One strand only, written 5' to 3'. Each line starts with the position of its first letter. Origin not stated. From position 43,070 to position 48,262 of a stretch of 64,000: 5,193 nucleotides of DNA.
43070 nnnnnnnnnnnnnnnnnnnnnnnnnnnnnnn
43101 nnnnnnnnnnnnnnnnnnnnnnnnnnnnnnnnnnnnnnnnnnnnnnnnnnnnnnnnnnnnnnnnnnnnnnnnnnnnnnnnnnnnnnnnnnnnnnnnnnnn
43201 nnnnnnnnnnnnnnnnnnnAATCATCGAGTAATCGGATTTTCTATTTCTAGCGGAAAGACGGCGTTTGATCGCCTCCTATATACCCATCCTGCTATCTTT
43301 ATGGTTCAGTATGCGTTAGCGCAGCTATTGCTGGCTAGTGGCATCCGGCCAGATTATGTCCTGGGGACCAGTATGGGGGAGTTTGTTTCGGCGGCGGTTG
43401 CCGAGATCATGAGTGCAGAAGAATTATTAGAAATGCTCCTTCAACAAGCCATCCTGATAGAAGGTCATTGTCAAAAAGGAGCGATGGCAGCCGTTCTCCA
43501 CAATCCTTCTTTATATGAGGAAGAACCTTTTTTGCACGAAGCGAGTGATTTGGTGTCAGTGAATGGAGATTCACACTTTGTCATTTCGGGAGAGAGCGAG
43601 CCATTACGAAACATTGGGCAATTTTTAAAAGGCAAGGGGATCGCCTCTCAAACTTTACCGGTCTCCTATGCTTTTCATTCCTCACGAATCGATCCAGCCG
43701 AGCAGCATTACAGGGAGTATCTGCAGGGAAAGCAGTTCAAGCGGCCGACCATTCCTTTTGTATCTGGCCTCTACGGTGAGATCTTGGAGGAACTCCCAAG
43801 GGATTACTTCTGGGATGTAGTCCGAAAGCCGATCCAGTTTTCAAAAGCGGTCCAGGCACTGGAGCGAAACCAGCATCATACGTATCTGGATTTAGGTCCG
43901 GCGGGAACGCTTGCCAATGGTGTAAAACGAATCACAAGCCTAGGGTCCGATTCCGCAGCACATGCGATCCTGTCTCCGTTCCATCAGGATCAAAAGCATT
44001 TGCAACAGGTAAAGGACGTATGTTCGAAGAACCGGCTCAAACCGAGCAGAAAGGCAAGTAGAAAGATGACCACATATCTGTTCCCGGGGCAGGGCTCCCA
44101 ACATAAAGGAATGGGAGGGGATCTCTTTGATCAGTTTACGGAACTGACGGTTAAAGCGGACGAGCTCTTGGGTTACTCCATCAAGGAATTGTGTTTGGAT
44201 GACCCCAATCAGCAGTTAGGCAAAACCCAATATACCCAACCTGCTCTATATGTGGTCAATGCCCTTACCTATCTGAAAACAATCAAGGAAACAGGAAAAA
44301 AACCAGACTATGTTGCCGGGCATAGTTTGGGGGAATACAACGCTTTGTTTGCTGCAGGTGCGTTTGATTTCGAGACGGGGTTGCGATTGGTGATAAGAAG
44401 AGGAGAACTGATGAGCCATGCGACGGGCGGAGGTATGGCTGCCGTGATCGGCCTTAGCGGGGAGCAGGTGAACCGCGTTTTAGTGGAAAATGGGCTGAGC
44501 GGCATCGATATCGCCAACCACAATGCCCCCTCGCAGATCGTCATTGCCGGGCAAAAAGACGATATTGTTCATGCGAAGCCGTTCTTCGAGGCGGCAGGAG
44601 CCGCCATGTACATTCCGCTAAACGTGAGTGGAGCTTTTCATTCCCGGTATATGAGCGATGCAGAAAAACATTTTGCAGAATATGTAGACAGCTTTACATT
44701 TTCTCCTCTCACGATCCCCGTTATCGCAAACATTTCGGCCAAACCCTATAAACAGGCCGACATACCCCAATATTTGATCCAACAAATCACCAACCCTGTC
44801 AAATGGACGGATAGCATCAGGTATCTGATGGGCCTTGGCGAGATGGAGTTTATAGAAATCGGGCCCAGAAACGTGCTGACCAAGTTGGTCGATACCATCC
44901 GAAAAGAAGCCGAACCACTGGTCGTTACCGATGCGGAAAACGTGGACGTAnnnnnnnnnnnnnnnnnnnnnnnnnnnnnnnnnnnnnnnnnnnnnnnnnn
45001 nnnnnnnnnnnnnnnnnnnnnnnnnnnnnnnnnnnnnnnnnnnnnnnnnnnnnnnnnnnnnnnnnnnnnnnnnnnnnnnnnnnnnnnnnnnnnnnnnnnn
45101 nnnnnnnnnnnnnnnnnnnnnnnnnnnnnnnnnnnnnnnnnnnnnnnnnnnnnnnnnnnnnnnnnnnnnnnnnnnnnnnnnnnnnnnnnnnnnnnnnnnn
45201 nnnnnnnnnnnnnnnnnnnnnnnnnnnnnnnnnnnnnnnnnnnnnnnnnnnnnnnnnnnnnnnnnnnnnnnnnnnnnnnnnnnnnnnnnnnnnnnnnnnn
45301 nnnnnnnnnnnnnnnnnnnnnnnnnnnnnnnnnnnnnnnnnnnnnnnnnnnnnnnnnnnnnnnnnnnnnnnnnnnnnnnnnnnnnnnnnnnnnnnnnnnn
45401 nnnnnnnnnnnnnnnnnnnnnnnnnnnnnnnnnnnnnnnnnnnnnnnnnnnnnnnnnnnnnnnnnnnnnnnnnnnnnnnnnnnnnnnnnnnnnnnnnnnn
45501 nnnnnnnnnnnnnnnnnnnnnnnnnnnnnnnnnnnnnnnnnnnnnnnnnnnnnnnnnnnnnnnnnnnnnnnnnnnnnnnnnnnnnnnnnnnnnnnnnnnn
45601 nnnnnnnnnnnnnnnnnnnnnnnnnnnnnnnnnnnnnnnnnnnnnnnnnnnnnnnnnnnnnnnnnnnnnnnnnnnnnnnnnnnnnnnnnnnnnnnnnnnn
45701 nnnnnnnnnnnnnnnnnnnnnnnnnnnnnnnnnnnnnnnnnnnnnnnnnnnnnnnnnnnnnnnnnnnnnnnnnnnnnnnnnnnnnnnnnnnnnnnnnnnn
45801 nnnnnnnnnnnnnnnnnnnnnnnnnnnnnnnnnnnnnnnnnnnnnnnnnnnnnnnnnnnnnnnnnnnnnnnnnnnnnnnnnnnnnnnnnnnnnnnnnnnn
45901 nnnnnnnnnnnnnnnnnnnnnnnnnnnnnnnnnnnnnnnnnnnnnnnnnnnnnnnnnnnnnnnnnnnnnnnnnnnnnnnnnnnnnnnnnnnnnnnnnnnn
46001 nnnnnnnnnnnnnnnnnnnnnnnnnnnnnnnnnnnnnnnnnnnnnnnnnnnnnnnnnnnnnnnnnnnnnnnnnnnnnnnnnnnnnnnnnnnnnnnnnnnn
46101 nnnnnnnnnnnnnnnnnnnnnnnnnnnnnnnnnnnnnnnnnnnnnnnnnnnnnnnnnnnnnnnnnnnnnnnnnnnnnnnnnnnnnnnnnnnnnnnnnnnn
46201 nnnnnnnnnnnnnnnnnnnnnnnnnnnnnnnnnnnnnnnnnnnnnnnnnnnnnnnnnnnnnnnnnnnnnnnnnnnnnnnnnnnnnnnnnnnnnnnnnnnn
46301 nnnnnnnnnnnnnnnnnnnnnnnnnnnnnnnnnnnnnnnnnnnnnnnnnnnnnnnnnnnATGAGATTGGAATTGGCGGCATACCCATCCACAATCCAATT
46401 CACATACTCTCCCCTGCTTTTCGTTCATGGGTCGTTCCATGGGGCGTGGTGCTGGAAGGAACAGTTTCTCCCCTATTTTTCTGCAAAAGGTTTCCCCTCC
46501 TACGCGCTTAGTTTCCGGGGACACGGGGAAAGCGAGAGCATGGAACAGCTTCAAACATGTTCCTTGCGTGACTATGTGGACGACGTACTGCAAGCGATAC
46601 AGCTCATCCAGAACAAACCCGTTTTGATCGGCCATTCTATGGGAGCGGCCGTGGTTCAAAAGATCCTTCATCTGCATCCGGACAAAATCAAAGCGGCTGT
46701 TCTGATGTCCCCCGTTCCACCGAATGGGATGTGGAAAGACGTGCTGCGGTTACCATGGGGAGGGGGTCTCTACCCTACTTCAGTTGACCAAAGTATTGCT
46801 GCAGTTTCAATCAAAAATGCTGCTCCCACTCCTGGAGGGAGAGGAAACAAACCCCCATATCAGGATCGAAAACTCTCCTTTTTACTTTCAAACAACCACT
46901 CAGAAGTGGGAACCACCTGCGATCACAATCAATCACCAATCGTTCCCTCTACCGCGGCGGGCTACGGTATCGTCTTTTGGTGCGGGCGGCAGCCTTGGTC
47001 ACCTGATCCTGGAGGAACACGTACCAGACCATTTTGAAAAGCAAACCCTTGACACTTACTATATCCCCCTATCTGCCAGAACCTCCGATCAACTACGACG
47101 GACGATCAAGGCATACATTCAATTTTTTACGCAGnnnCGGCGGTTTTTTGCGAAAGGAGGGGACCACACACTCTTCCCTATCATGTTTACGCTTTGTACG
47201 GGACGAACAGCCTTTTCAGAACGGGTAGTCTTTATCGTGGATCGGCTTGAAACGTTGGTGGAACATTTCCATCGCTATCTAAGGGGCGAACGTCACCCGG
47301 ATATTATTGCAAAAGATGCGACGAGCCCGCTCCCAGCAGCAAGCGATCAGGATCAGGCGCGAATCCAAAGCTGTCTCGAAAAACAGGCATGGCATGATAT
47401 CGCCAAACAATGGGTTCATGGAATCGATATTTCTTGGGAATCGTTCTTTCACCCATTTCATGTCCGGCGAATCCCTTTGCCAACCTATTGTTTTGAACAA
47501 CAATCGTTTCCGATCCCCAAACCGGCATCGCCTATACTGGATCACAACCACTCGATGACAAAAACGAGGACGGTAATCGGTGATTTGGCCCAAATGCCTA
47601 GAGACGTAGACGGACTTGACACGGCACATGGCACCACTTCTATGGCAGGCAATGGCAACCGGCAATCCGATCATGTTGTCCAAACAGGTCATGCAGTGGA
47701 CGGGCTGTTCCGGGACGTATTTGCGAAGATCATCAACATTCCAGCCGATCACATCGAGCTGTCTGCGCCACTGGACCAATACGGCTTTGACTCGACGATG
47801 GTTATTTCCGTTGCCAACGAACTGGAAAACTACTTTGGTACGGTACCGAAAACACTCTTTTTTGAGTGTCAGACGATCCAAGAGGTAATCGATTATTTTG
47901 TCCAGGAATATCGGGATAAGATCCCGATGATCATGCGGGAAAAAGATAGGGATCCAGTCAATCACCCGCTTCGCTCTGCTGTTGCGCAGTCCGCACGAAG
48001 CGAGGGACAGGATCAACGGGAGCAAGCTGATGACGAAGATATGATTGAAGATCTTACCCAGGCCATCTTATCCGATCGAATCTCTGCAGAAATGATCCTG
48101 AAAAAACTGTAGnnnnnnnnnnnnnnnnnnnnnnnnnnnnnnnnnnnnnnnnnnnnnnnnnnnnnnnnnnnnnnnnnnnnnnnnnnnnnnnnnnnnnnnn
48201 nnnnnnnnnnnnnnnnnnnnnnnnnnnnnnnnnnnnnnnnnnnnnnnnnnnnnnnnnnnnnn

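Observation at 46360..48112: PKS module remnant: hydrolase fragment spliced to a KS tail, with an in-frame TAA in the post-KS linker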

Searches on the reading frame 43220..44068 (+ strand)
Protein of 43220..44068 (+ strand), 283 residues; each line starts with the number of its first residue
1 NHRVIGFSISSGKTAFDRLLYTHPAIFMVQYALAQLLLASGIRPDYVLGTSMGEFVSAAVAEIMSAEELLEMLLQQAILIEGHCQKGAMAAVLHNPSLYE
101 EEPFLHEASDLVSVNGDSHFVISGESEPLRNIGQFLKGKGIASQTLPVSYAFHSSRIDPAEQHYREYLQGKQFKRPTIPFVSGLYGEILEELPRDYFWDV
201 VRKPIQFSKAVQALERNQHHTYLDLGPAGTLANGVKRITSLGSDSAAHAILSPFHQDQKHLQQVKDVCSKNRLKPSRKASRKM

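Call 54: search_protein_families(library=pfam, proteins=[window:43220-44068:+], max_evalue=0.001)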
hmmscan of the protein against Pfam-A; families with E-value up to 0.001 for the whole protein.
window:43220-44068:+ (283 aa): 1 family
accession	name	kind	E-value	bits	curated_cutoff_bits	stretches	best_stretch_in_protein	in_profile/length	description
PF00698.26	Acyl_transf_1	-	8.8e-27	94.8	32.7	1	15-264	55-305/319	Acyl transferase domain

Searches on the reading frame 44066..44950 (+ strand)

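Call 54: search_protein_families(library=pfam, proteins=[window:44066-44950:+], max_evalue=0.001)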
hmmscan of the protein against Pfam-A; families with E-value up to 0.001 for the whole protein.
window:44066-44950:+ (295 aa): 1 family
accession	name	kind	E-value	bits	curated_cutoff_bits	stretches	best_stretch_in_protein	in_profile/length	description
PF00698.26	Acyl_transf_1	-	1.2e-39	137.1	32.7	1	3-281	1-281/319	Acyl transferase domain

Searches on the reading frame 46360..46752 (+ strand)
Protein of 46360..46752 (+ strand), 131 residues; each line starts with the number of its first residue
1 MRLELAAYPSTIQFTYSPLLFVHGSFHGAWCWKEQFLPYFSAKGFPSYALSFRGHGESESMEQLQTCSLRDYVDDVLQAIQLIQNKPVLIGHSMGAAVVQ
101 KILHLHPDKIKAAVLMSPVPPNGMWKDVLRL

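Call 20: find_homologous_proteins(query=window:46360-46752:+, max_evalue=1e-10)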
Query seq(131 aa) (131 aa): 39 proteins with E <= 1e-10 among 44 candidates.
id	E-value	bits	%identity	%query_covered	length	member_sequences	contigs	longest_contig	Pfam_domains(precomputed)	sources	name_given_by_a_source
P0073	1.3e-83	296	100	100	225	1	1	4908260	PF12697.14,PF01674.25,PF00561.27,PF06821.20,PF12146.16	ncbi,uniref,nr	ncbi:alpha/beta hydrolase [Brevibacillus humidisoli]|uniref:alpha/beta hydrolase n=1 Tax=Brevibacill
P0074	4.6e-43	164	56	95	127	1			PF12697.14,PF00561.27,PF12146.16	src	-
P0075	2.9e-41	159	61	88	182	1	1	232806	PF12697.14,PF00561.27,PF12146.16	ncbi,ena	-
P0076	4.6e-39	151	53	91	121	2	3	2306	PF12697.14,PF00561.27,PF12146.16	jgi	jgi:pimeloyl-ACP methyl ester carboxylesterase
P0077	2.5e-35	139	56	88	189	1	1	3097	PF12697.14,PF00561.27,PF12146.16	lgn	-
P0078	6.3e-35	138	50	98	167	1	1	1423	PF12697.14,PF00561.27,PF12146.16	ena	-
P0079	5.2e-33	132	51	89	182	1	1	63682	PF12697.14,PF00561.27,PF12146.16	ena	-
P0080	2.2e-31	127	50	98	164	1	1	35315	PF12697.14,PF00561.27,PF12146.16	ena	-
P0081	4.1e-31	126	54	78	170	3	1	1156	PF12697.14,PF00561.27,PF12146.16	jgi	jgi:non-heme chloroperoxidase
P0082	4.2e-31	126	53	79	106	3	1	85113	PF12697.14,PF00561.27,PF12146.16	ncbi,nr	ncbi:MAG: lysophospholipase [Desulfobacterales bacterium]|nr:lysophospholipase [Desulfobacterales ba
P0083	5.1e-31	125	53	92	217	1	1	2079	PF12697.14,PF00561.27,PF12146.16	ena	-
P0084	4.6e-30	122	47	98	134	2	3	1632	PF12697.14,PF00561.27,PF12146.16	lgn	-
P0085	4.7e-30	122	43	96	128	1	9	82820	PF12697.14,PF00561.27,PF12146.16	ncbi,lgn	ncbi:alpha/beta hydrolase [Brevibacillus parabrevis]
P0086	1.8e-29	120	53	82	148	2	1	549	PF12697.14,PF00561.27,PF12146.16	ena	-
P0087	2.1e-29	120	48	94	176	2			PF12697.14,PF00561.27,PF12146.16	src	-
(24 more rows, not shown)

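Call 32: find_encoding_contigs(protein=P0075, flank=10000, max_places=3)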
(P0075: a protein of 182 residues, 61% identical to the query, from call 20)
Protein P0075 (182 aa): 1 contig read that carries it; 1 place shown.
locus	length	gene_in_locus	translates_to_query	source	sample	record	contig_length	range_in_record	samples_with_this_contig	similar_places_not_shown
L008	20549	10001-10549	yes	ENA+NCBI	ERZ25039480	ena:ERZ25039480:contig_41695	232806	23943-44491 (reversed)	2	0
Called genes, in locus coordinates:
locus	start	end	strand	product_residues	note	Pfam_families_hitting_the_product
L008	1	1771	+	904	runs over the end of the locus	PF00501:AMP-binding, PF13193:AMP-binding_C, PF00550:PP-binding (weak), PF00668:Condensation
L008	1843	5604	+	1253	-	PF00550:PP-binding, PF00668:Condensation, PF00550:PP-binding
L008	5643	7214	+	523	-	PF02310:B12-binding, PF04055:Radical_SAM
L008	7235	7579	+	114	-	-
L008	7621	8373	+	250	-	PF00142:Fer4_NifH (faint), PF01656:CbiA, PF02374:ArsA_ATPase (faint), PF10609:ParA (faint), PF13614:AAA_31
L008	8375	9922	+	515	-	PF03060:NMO (weak), PF21607:FabD_helical_ins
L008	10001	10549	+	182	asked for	PF00561:Abhydrolase_1, PF12146:Hydrolase_4, PF12697:Abhydrolase_6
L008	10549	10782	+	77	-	-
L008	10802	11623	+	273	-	PF01209:Ubie_methyltran, PF13489:Methyltransf_23, PF00398:RrnaAD (weak), PF13847:Methyltransf_31, PF08241:Methyltransf_11, PF08242:Methyltransf_12, PF13649:Methyltransf_25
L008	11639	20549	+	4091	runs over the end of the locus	PF00109:ketoacyl-synt, PF00550:PP-binding, PF02801:Ketoacyl-synt_C, PF16197:KAsynt_C_assoc, PF22336:RhiE-like_linker, PF22621:CurL-like_PKS_C, PF21089:PKS_DH_N, PF14765:PS-DH, +25 more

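Call 33: find_encoding_contigs(protein=P0085, flank=10000, max_places=3)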
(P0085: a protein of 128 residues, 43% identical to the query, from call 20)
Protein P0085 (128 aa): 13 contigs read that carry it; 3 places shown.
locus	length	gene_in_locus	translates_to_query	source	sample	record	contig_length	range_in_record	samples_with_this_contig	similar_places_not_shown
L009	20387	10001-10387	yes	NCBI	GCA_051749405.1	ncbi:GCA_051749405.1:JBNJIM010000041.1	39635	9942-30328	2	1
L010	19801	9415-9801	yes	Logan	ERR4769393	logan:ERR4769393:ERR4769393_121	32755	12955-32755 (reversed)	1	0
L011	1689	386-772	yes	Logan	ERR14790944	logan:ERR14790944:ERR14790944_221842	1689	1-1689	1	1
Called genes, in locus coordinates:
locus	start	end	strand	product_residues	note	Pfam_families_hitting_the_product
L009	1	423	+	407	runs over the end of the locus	PF01578:Cytochrom_C_asm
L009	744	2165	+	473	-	PF01476:LysM, PF07501:G5, PF01551:Peptidase_M23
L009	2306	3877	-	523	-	PF03323:GerA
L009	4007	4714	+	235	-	PF02535:Zip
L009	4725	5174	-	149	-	-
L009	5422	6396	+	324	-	PF01545:Cation_efflux, PF16916:ZT_dimer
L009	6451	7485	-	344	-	PF01545:Cation_efflux, PF16916:ZT_dimer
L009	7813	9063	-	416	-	PF04122:CW_binding_2 (weak)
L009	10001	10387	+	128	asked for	PF12146:Hydrolase_4, PF00561:Abhydrolase_1, PF12697:Abhydrolase_6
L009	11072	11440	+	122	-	PF01022:HTH_5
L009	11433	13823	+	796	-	PF00403:HMA, PF00122:E1-E2_ATPase, PF00702:Hydrolase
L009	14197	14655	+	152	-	PF01252:Peptidase_A8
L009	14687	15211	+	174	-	PF00578:AhpC-TSA, PF08534:Redoxin, PF00085:Thioredoxin (weak), PF13905:Thioredoxin_8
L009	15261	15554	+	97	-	-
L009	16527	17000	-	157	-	PF13386:DsbD_2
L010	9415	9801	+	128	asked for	PF12146:Hydrolase_4, PF00561:Abhydrolase_1, PF12697:Abhydrolase_6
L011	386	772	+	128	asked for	PF12146:Hydrolase_4, PF00561:Abhydrolase_1, PF12697:Abhydrolase_6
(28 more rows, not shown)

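Call 49: search_protein_families(library=ncbifam, proteins=[L008:10802-11623:+, window:46360-46752:+], max_evalue=0.001)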
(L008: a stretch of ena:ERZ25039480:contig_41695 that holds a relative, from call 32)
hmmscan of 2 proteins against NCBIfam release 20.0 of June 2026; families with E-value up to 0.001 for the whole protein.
L008:10802-11623:+ (273 aa): 26 families (the best 25 are shown)
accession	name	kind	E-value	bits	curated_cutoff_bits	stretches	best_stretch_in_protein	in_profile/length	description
NF001243.0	PRK00216.1-4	equivalog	4e-11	42.7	235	1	69-165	72-167/237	demethylmenaquinone methyltransferase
TIGR02752.1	MenG_heptapren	equivalog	1.3e-10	41.2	419.85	1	71-164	72-164/231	demethylmenaquinone methyltransferase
NF001244.0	PRK00216.1-5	equivalog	1e-09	38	216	1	22-150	27-155/236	bifunctional demethylmenaquinone methyltransferase/2-methoxy-6-polyprenyl-1,4-benzoquinol methylase UbiE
TIGR01934.1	MenG_MenH_UbiE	subfamily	1.7e-09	37.3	158.35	1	27-151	23-144/223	ubiquinone/menaquinone biosynthesis methyltransferase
TIGR02072.1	BioC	equivalog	1.8e-09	37.7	184.95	1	35-148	23-132/244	malonyl-ACP O-methyltransferase BioC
TIGR01983.1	UbiG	equivalog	1.9e-08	33.9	102.95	1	28-148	49-151/228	bifunctional 2-polyprenyl-6-hydroxyphenol methylase/3-demethylubiquinol 3-O-methyltransferase UbiG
NF043040.1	corrin_prot_MT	hypoth_equivalog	3.7e-08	33.1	180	1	39-150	34-149/216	corrinoid protein-associated methyltransferase CpaM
NF001242.0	PRK00216.1-3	equivalog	4.4e-08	32.8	351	1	30-150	55-177/258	bifunctional demethylmenaquinone methyltransferase/2-methoxy-6-polyprenyl-1,4-benzoquinol methylase UbiE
NF052510.1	methyltran_MpqE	exception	9.7e-08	31.7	335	1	44-174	45-170/234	methyl-plastoquinone biosynthesis methyltransferase MpqE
NF041537.1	ArsM_AhpD_UU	exception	1.2e-07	30.8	510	1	44-151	75-183/345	arsenite methyltransferase/AhpD domain selenoprotein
NF041536.1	ArsM_DUF2284_UU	exception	2e-07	29.8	575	1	45-152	76-184/459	arsenite methyltransferase/DUF2284 domain selenoprotein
TIGR00755.1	ksgA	equivalog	9.2e-07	28.4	171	1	45-116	29-96/256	16S rRNA (adenine(1518)-N(6)/adenine(1519)-N(6))-dimethyltransferase RsmA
NF008823.0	PRK11873.1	subfamily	1.1e-06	28.4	263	1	42-148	74-181/272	arsenite methyltransferase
NF045667.1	MTase_DVU1556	equivalog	3.5e-06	26.6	155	1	42-150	19-121/213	DVU_1556 family methyltransferase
NF045882.1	PLipidMtase_Leg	equivalog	5e-06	26.4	390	1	49-151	46-146/207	phospholipid N-methyltransferase PmtA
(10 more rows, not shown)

window:46360-46752:+ (131 aa): 18 families
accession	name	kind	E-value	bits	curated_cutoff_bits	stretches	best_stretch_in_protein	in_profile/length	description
NF011457.0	PRK14875.1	equivalog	1.5e-11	43.9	307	1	17-119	133-232/372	acetoin dehydrogenase dihydrolipoyllysine-residue acetyltransferase subunit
NF050089.1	i_nPHAscl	equivalog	7.3e-10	38.4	300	1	17-123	19-122/288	intracellular short-chain-length polyhydroxyalkanoate depolymerase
TIGR03695.1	menH_SHCHC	equivalog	2e-08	34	208.55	1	18-117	4-103/252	2-succinyl-6-hydroxy-2,4-cyclohexadiene-1-carboxylate synthase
TIGR01607.1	PST-A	paralog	2.5e-08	33.4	218.25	1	31-86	61-118/332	Plasmodium subtelomeric family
NF051488.1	bifunc_PcaDC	exception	2.5e-07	30.2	390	1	50-118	44-111/375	bifunctional 3-oxoadipate enol-lactonase/4-carboxymuconolactone decarboxylase PcaDC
NF051487.1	bifunc_PcaCD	exception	3e-07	29.9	430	1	51-115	205-268/413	bifunctional 4-carboxymuconolactone decarboxylase/3-oxoadipate enol-lactonase PcaCD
NF007954.0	PRK10673.1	equivalog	1e-06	28.2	399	1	14-116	14-112/255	esterase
TIGR02427.1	protocat_pcaD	equivalog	1.3e-06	28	255.85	1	51-117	46-111/251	3-oxoadipate enol-lactonase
NF002938.0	PRK03592.1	equivalog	1.4e-06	27.9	241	1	17-127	31-138/298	haloalkane dehalogenase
NF008019.0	PRK10749.1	equivalog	1.2e-05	24.5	362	1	43-119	80-165/335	lysophospholipase L2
TIGR01738.1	bioH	equivalog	4.4e-05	23.2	206.95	1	20-119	8-99/245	pimeloyl-ACP methyl ester esterase BioH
NF045632.1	hydroxlase_HsaD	equivalog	7.9e-05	21.7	400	1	15-118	33-137/290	4,5:9,10-diseco-3-hydroxy-5,9,17-trioxoandrosta-1(10),2-diene-4-oate hydrolase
TIGR03056.1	bchO_mg_che_rel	equivalog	8.6e-05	21.7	172.55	1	19-107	31-117/278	alpha/beta fold hydrolase BchO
NF041759.1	mac_hydro_EstT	equivalog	0.00013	21.3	450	1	19-118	25-126/278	macrolide hydrolase EstT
NF058580.1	lipase_V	equivalog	0.00036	20.3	300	1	17-100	26-105/230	EstV family lipase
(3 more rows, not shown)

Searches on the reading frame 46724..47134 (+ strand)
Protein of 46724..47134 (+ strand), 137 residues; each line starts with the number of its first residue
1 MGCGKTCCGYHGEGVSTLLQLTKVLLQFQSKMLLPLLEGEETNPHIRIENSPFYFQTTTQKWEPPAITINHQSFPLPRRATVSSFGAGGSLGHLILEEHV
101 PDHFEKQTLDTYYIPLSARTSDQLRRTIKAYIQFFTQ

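Call 6: search_protein_families(library=pfam, proteins=[window:46724-47134:+], max_evalue=0.01)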
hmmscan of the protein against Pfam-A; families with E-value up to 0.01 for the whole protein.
window:46724-47134:+ (137 aa): 1 family
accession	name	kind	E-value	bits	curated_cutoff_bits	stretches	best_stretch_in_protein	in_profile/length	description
PF16197.11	KAsynt_C_assoc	-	7.6e-08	33.2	33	1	44-131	3-80/111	Ketoacyl-synthetase C-terminal extension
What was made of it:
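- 46754..47017 (+): C-terminal tail of a KS0 domain, running from the second catalytic His (GH motif) to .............. Pfam KAsynt_C_assoc at 33.2 bits (call 6).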

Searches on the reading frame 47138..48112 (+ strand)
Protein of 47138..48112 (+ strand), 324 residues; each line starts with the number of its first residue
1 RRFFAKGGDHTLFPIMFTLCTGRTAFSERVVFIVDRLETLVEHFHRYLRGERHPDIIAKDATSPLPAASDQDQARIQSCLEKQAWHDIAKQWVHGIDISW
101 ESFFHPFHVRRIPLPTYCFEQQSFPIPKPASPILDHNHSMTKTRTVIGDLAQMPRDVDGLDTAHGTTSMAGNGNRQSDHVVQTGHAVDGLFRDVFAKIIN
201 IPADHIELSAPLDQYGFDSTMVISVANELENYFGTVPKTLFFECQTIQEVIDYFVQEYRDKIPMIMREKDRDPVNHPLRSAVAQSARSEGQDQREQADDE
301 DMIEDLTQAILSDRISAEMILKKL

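Call 6: search_protein_families(library=pfam, proteins=[window:47138-48112:+], max_evalue=0.01)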
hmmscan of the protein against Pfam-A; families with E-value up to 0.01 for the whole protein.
window:47138-48112:+ (324 aa): 4 families
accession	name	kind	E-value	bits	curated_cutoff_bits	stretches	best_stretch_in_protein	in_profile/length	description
PF00550.31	PP-binding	-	1.8e-13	50.9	20.8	1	192-253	4-66/67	Phosphopantetheine attachment site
PF22336.2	RhiE-like_linker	-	4.7e-05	23.7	27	1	3-50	20-66/67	RhiE-like, KS-MAT linker domain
PF23297.2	ACP_SdgA_C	-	0.00032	21.2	27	1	186-260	10-85/95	Highly reducing polyketide synthase sdgA, C-terminal ACP domain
PF22621.2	CurL-like_PKS_C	-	0.0024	18.2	27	1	10-43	30-63/64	CurL-like, PKS C-terminal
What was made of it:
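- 47138..47533 (+): Remainder of the flanking subdomain, up to the LPTYCF...PIPKP motif. Pfam RhiE-like_linker profile 20-66 at 23.7 bits, below the cutoff of 27 (call 6).
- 47711..47896 (+): Intact acyl carrier protein domain. The phosphopantetheine Ser (GFDS) codon is at 47792-47794. Pfam PP-binding at 50.9 bits against a cutoff of 20.8 (call 6).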

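Call 49: search_protein_families(library=ncbifam, proteins=[window:47237-48112:+], max_evalue=0.001)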
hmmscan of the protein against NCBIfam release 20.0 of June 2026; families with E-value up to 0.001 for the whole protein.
window:47237-48112:+ (291 aa): 1 family
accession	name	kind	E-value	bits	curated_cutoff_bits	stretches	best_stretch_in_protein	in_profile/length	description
NF045894.1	PKS_plus_SDR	equivalog_domain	6.3e-11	40.6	1740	1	48-96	832-880/1515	type I polyketide synthase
